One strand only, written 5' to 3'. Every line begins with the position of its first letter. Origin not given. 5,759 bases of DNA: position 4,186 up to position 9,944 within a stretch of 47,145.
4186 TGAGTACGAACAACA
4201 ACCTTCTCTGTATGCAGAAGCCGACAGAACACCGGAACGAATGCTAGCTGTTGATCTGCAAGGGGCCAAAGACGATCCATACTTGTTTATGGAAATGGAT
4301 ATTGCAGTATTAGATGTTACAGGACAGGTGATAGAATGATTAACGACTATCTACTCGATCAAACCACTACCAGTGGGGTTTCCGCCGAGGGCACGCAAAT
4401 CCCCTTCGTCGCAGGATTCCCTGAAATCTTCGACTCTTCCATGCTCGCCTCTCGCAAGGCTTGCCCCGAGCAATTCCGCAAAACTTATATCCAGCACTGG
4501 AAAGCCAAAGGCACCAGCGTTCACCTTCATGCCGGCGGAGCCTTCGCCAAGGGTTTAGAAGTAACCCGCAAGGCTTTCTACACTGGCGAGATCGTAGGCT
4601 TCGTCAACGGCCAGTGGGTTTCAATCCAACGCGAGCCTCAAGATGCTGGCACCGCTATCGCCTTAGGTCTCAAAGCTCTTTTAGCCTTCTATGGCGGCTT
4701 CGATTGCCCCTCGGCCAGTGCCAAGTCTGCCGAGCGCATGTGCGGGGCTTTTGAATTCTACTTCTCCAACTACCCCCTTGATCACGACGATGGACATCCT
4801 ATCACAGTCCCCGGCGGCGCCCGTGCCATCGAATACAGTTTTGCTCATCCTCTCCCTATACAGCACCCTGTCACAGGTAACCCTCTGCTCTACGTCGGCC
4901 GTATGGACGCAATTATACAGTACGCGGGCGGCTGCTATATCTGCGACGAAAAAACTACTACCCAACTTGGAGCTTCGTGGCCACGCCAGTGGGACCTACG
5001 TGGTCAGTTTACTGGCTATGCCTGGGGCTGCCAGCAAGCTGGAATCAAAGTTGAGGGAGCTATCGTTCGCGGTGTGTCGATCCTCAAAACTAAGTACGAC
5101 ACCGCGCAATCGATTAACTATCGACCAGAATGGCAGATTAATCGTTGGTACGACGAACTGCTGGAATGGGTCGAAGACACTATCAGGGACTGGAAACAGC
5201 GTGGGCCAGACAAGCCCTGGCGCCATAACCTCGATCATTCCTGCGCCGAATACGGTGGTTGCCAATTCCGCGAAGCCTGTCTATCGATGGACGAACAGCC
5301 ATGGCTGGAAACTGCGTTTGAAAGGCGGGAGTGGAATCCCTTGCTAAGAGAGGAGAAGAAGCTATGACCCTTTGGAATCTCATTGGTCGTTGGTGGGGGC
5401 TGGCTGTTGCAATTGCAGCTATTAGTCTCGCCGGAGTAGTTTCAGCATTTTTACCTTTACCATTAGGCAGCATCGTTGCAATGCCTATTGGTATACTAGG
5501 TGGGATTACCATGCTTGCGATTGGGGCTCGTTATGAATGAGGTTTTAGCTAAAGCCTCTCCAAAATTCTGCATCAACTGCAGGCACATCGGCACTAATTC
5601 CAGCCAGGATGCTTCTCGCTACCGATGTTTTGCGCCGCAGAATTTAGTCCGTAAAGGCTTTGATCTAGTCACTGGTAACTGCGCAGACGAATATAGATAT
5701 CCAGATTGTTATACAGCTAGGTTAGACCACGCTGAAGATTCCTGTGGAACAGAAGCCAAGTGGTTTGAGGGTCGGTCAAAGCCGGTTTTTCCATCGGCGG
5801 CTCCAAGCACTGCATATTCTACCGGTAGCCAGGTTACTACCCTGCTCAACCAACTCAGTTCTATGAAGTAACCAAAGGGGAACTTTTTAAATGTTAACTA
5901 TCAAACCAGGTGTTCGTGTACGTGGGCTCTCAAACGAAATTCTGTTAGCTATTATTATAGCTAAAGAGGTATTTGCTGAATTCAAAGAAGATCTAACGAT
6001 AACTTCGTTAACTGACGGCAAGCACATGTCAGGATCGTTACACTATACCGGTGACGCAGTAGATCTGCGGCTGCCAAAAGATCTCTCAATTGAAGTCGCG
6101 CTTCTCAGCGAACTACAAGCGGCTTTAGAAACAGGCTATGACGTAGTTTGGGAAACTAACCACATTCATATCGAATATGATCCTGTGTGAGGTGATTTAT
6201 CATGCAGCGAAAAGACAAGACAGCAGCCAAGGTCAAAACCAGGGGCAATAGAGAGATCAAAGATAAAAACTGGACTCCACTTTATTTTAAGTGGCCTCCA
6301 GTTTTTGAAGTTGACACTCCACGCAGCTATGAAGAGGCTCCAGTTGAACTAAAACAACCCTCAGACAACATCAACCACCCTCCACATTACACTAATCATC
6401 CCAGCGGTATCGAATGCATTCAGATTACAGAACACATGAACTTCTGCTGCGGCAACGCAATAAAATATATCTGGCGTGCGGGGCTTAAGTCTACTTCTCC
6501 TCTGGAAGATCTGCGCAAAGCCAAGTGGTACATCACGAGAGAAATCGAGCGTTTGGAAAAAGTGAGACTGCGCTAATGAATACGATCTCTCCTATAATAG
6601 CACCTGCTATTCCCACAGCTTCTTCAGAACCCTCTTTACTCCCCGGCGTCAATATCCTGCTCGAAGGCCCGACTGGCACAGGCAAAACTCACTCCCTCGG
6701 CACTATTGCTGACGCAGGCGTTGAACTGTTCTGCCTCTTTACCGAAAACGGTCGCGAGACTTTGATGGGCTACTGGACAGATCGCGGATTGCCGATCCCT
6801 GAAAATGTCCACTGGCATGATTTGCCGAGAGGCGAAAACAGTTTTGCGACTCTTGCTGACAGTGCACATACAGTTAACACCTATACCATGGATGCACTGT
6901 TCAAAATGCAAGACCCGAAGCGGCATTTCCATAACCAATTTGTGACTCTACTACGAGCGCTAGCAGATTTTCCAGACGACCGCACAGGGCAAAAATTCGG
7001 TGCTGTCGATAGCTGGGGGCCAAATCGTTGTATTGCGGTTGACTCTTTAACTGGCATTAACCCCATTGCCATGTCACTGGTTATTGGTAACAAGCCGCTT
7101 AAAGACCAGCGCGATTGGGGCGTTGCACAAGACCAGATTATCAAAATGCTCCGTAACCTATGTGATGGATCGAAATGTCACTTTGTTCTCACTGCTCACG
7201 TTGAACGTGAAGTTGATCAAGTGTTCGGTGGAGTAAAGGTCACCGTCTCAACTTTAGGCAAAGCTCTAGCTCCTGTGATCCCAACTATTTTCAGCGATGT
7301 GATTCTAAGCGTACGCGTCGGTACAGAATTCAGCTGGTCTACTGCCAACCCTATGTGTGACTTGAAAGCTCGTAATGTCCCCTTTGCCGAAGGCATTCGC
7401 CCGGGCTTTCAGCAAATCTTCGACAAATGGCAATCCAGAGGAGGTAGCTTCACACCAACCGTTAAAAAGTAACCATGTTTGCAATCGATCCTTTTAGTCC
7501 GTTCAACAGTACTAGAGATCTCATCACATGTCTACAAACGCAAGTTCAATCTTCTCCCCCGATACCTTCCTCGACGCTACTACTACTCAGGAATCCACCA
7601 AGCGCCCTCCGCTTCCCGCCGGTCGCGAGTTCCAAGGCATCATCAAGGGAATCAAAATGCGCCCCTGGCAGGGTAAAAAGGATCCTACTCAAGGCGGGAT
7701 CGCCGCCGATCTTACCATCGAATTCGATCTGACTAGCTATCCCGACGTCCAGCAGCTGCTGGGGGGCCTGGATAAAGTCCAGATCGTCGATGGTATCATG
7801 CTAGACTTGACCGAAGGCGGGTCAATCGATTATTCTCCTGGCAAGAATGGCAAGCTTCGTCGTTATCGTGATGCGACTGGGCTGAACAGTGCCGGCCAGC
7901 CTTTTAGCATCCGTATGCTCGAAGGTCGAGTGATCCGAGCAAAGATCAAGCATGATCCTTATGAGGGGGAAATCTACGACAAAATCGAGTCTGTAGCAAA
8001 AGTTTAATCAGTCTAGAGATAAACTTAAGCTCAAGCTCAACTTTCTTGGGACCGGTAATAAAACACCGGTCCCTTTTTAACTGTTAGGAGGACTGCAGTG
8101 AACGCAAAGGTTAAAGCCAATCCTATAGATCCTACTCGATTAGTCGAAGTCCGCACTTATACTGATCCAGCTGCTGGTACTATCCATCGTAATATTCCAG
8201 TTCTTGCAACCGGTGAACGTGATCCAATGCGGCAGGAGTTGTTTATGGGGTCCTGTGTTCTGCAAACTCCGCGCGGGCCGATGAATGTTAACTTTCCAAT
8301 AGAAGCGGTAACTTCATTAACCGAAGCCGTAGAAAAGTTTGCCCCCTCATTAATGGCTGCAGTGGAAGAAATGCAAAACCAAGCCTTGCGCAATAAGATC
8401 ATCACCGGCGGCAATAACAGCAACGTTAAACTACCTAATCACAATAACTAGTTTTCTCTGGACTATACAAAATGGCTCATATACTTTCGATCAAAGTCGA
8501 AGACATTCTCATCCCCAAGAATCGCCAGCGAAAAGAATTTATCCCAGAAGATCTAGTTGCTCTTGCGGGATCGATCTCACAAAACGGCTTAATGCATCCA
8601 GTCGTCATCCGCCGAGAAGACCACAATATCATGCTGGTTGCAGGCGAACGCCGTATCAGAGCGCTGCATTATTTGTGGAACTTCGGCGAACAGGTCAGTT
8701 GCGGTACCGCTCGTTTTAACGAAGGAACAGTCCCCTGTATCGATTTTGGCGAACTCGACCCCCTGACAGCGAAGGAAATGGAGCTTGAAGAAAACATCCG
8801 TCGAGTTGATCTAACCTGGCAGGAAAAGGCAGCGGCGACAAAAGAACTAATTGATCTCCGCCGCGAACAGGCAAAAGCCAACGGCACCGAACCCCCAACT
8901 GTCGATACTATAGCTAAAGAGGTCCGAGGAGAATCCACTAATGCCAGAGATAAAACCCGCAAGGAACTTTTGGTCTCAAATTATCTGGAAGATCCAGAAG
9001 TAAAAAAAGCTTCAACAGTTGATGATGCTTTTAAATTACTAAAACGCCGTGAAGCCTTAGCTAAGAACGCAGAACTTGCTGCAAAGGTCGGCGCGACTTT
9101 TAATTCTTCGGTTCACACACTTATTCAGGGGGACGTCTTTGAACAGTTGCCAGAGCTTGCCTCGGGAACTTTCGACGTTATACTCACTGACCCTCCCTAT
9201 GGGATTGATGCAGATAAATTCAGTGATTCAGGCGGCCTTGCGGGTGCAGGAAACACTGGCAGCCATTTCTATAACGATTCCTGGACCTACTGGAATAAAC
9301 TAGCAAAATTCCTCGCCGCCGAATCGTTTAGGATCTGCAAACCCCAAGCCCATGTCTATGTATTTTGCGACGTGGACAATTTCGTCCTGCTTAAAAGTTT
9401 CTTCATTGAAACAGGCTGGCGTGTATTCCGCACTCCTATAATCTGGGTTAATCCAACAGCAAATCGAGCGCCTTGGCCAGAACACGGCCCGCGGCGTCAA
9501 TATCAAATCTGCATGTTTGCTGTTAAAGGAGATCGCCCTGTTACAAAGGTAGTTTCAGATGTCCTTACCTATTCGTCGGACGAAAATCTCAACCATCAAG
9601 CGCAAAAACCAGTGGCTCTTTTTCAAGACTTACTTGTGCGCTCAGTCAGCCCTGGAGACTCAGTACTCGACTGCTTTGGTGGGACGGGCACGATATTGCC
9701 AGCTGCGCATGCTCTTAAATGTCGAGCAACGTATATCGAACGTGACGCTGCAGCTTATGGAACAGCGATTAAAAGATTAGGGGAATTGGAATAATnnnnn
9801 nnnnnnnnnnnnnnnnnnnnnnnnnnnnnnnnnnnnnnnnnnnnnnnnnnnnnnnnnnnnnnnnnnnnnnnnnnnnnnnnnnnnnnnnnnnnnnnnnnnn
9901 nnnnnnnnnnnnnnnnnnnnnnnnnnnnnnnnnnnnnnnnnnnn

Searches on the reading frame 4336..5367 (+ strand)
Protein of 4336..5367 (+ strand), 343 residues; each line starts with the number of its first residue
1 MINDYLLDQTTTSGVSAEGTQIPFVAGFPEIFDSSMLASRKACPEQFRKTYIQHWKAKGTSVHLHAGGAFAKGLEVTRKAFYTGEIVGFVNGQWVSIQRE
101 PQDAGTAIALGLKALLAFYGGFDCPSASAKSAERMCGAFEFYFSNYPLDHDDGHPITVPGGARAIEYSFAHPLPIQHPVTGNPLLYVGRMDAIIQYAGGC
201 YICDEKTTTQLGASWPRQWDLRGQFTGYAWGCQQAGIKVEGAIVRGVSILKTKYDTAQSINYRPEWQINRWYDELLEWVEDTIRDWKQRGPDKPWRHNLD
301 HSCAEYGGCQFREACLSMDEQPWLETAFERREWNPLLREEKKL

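Call 30: search_protein_families(library=pfam, proteins=[window:4336-5367:+], max_evalue=0.01)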
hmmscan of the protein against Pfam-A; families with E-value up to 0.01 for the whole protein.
window:4336-5367:+ (343 aa): 1 family
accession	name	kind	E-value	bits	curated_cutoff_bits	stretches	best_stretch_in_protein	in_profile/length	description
PF12705.13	PDDEXK_1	-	0.00029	21.3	22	1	168-315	120-246/247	PD-(D/E)XK nuclease superfamily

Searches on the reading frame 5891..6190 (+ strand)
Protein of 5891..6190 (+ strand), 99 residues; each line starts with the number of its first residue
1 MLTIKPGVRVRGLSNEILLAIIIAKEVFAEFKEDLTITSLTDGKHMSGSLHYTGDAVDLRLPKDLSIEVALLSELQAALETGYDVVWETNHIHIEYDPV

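Call 30: search_protein_families(library=pfam, proteins=[window:5891-6190:+], max_evalue=0.01)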
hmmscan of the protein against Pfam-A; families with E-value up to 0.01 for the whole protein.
window:5891-6190:+ (99 aa): 1 family
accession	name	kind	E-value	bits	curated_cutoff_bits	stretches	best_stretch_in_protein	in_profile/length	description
PF01085.23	HH_signal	-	0.00019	21.7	22.1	1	35-94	101-158/161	Hedgehog amino-terminal signalling domain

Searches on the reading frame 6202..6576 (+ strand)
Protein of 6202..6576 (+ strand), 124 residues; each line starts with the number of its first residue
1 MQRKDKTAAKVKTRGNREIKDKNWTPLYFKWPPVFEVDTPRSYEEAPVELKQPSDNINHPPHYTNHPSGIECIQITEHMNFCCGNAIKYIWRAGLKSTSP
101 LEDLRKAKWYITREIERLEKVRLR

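Call 30: search_protein_families(library=pfam, proteins=[window:6202-6576:+], max_evalue=0.01)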
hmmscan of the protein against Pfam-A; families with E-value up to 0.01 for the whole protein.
window:6202-6576:+ (124 aa): 1 family
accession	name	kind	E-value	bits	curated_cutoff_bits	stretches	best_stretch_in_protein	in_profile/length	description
PF11753.13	DUF3310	-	5e-13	49.3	24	1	57-111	1-59/60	Protein of unknwon function (DUF3310)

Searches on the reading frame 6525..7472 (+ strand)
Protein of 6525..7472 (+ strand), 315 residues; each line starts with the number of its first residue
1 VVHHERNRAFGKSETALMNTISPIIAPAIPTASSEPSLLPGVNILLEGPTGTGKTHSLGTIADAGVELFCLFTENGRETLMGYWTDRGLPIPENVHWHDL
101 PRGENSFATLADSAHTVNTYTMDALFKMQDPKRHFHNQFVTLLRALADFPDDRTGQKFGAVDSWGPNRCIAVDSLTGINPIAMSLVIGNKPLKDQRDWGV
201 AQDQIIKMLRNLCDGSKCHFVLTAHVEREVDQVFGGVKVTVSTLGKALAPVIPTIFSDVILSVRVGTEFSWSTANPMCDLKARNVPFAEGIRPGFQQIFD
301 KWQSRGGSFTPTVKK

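Call 31: search_protein_families(library=pfam, proteins=[window:6525-7472:+], max_evalue=0.01)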
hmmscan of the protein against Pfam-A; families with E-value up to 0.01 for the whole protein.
window:6525-7472:+ (315 aa): 1 family
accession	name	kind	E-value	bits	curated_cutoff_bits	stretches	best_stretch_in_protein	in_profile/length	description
PF13479.12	AAA_24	-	3.1e-06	27.6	27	1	42-263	3-168/195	AAA domain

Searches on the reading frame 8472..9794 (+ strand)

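Call 12: search_protein_families(library=phrogs, proteins=[window:8472-9794:+], max_evalue=0.001)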
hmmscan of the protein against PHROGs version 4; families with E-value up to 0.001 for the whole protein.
window:8472-9794:+ (440 aa): 15 families
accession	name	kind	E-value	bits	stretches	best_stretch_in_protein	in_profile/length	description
phrog_67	-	other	5.1e-44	152.4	1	95-439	68-346/743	DNA methyltransferase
phrog_498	-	other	7.5e-31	108.3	1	6-435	37-419/633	DNA methyltransferase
phrog_3264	-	DNA, RNA and nucleotide metabolism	3.5e-21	77.2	1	2-127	47-157/337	ParB-like partition protein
phrog_4715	-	DNA, RNA and nucleotide metabolism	3.2e-19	69.8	1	4-175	147-313/630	ParB-like partition protein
phrog_3008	-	other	6.4e-11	43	1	374-437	149-212/244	DNA methyltransferase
phrog_12047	-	DNA, RNA and nucleotide metabolism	4.9e-09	37.1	1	13-165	8-139/301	ParB-like partition nuclease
phrog_6218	-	DNA, RNA and nucleotide metabolism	2.8e-08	34.3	1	4-135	5-123/506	ParB-like partition protein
phrog_620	-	DNA, RNA and nucleotide metabolism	2.3e-07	32.1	1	3-201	8-189/217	ParB-like partition protein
phrog_6025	-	other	4.3e-07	30.7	1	209-330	6-113/192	DNA methyltransferase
phrog_723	-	DNA, RNA and nucleotide metabolism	4.7e-07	30.8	1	15-109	25-103/223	ParB-like partition protein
phrog_6952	-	other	7.5e-06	26.9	1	349-438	90-177/181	DNA methyltransferase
phrog_18293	-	other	7.5e-06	26.9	1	358-437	28-108/119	methyltransferase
phrog_3951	-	unknown function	3.7e-05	24.4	1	20-68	36-86/301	-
phrog_1033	-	DNA, RNA and nucleotide metabolism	0.00064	20.6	0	4-126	33-148/334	ParB-like partition protein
phrog_8071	-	DNA, RNA and nucleotide metabolism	0.00072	19.9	0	15-203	17-181/389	ParB-like partition protein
